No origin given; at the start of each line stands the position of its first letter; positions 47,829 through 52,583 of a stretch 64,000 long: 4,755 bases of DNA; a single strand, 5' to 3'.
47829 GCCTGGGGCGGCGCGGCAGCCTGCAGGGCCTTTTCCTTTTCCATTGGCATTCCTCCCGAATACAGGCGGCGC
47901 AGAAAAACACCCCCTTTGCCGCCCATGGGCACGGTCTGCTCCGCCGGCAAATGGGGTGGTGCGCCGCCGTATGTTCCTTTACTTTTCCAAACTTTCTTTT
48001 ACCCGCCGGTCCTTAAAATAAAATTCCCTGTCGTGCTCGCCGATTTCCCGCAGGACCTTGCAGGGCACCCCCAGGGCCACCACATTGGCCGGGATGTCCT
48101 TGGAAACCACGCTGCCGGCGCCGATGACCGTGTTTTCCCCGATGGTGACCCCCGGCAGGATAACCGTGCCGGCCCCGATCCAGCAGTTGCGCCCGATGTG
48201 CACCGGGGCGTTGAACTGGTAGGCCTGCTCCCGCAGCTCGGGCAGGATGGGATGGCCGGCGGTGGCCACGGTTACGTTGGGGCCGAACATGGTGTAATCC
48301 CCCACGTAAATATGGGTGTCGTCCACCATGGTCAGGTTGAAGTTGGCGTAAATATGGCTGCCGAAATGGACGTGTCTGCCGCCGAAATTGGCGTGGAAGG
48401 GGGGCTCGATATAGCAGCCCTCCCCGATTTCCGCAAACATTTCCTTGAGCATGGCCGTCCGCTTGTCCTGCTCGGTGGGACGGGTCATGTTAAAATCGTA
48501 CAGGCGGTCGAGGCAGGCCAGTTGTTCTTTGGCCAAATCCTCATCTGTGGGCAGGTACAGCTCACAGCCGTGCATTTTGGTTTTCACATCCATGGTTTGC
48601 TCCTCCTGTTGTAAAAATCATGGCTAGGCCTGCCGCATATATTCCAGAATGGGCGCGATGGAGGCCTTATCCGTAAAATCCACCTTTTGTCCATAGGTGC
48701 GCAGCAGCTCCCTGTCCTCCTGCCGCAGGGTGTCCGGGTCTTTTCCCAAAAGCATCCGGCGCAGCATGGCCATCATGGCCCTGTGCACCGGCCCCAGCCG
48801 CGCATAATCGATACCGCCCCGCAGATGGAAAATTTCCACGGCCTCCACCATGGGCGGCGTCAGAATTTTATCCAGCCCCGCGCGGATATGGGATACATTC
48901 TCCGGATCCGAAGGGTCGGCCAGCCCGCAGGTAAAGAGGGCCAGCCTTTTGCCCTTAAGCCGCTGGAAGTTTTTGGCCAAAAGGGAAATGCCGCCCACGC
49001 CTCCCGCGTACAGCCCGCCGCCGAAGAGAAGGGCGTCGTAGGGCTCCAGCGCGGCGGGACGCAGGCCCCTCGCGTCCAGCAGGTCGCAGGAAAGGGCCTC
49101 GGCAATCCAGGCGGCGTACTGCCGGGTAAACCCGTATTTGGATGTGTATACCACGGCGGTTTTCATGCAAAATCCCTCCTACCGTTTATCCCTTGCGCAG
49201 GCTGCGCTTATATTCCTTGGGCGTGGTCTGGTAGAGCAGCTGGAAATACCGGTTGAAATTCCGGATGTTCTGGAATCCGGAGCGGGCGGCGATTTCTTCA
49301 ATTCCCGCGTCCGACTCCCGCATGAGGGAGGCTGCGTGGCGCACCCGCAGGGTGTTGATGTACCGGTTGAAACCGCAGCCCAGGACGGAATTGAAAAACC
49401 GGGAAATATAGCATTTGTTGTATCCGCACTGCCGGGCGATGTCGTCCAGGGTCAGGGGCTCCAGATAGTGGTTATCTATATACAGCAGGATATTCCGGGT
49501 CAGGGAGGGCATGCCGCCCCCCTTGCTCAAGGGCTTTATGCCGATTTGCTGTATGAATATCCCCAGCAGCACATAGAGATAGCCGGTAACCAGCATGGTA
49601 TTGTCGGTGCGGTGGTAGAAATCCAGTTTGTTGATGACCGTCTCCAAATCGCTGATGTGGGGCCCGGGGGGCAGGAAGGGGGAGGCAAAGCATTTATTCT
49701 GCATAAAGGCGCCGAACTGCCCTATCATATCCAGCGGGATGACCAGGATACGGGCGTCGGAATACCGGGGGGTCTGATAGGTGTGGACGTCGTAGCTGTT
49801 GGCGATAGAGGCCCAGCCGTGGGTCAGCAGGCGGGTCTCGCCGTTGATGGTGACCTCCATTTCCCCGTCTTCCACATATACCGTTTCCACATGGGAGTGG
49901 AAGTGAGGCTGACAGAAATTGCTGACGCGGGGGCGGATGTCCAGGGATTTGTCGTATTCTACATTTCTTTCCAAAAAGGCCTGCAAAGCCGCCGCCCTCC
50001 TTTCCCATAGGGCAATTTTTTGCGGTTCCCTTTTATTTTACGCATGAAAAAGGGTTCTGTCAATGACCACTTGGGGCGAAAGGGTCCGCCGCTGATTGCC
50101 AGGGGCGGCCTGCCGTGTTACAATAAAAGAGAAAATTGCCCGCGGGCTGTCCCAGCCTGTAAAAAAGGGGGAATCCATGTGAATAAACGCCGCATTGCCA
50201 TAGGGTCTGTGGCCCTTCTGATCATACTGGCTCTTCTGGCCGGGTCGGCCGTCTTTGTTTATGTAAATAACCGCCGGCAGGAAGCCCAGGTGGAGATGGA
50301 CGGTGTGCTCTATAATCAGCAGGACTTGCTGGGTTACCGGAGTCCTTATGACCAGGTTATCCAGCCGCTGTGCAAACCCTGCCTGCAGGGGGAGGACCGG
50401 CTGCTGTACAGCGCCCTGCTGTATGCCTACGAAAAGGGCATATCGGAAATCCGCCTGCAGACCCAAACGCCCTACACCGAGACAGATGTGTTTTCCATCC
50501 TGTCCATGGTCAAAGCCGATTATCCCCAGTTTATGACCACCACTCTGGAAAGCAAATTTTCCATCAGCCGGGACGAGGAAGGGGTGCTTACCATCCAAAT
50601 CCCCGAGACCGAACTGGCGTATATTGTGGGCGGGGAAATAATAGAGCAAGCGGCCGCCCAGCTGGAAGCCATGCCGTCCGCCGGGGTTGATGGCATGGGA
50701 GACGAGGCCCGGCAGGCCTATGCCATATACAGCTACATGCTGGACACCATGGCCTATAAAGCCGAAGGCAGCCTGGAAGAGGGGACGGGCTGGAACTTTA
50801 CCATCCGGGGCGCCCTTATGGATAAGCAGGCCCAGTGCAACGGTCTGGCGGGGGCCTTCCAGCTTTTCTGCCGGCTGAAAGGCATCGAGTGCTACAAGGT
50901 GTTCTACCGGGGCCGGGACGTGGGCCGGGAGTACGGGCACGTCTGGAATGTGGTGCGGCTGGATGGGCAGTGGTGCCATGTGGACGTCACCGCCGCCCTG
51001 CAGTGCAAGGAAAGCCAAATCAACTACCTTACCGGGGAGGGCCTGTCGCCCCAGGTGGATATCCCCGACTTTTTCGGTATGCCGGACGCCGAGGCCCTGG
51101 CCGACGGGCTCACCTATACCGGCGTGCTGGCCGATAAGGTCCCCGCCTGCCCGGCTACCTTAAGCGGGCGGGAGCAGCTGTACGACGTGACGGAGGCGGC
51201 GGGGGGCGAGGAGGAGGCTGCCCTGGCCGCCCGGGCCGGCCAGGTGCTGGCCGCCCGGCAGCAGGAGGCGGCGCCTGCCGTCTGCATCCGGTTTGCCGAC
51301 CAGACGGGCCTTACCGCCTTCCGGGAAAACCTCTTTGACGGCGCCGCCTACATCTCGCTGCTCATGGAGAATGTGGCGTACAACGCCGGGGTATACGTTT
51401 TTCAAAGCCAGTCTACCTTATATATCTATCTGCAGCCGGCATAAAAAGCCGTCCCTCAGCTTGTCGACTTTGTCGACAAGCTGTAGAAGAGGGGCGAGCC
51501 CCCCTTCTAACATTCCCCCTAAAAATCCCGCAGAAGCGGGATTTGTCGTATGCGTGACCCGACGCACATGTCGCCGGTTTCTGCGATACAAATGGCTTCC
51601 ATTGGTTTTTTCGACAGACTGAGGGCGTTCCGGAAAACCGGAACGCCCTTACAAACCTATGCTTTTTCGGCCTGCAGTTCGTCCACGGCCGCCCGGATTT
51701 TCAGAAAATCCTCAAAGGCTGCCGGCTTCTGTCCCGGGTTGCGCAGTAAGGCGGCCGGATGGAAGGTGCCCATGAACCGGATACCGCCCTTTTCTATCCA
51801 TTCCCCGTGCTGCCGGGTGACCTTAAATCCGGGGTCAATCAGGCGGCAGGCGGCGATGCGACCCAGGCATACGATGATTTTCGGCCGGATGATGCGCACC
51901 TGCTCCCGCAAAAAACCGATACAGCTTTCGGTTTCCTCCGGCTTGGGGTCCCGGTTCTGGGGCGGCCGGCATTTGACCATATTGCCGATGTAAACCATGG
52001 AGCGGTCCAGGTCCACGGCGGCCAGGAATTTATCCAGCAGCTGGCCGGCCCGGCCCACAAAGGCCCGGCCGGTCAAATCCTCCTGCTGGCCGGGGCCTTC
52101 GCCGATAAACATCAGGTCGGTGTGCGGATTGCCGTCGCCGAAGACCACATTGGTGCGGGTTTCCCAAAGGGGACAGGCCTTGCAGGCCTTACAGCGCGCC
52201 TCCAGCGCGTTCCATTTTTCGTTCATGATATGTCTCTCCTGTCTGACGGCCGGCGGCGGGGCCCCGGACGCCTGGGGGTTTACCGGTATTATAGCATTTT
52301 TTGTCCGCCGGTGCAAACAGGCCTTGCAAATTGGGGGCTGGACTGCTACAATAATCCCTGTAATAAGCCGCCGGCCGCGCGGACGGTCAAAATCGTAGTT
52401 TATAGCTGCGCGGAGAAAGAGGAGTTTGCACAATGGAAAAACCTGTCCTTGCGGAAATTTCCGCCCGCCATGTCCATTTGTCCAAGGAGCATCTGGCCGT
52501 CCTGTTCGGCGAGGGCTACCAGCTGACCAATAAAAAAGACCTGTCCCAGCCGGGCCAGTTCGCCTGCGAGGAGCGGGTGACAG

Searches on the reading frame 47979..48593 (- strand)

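Call 91: search_protein_families(library=pfam, proteins=[window:47979-48593:-], max_evalue=0.001)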
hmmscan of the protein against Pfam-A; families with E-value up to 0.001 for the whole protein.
window:47979-48593:- (204 aa): 3 families
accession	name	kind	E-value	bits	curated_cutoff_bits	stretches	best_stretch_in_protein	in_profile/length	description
PF00132.30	Hexapep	-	3.5e-17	61.7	27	1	131-164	2-35/36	Bacterial transferase hexapeptide (six repeats)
PF12464.13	Mac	-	7.7e-14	52.1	22.1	1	7-57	2-53/53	Maltose acetyltransferase hexapeptide capping motif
PF14602.12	Hexapep_2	-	6.6e-10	39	27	1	130-164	1-33/34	Hexapeptide repeat of succinyl-transferase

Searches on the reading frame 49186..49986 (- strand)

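Call 91: search_protein_families(library=pfam, proteins=[window:49186-49986:-], max_evalue=0.001)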
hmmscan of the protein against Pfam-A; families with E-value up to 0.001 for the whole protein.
window:49186-49986:- (266 aa): 4 families
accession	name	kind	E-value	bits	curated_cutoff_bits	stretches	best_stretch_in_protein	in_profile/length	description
PF12833.13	HTH_18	-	1.5e-18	67.3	33.6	1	183-261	1-79/80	Helix-turn-helix domain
PF00165.29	HTH_AraC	-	8.9e-12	45.3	26.6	1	170-211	1-42/42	Bacterial regulatory helix-turn-helix proteins, AraC family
PF07883.17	Cupin_2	-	6e-08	32.7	27.2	1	26-83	12-69/70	Cupin domain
PF02311.25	AraC_binding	-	2e-05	24.8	21.1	1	24-74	16-65/135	AraC-like ligand binding domain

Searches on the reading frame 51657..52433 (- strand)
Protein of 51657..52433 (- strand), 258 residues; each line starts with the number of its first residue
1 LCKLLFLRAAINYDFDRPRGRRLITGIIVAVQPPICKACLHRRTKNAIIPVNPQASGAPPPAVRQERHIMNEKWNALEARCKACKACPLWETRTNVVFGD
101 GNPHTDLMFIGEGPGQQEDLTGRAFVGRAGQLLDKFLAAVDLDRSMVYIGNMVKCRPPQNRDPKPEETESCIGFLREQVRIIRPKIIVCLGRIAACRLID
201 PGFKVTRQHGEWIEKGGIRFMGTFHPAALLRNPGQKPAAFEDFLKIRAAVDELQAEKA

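Call 91: search_protein_families(library=pfam, proteins=[window:51657-52433:-], max_evalue=0.001)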
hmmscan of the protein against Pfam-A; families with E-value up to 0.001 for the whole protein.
window:51657-52433:- (258 aa): 1 family
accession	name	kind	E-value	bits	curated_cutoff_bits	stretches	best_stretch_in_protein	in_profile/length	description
PF03167.25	UDG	-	2.4e-35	122.1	24.3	1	98-244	1-137/141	Uracil DNA glycosylase superfamily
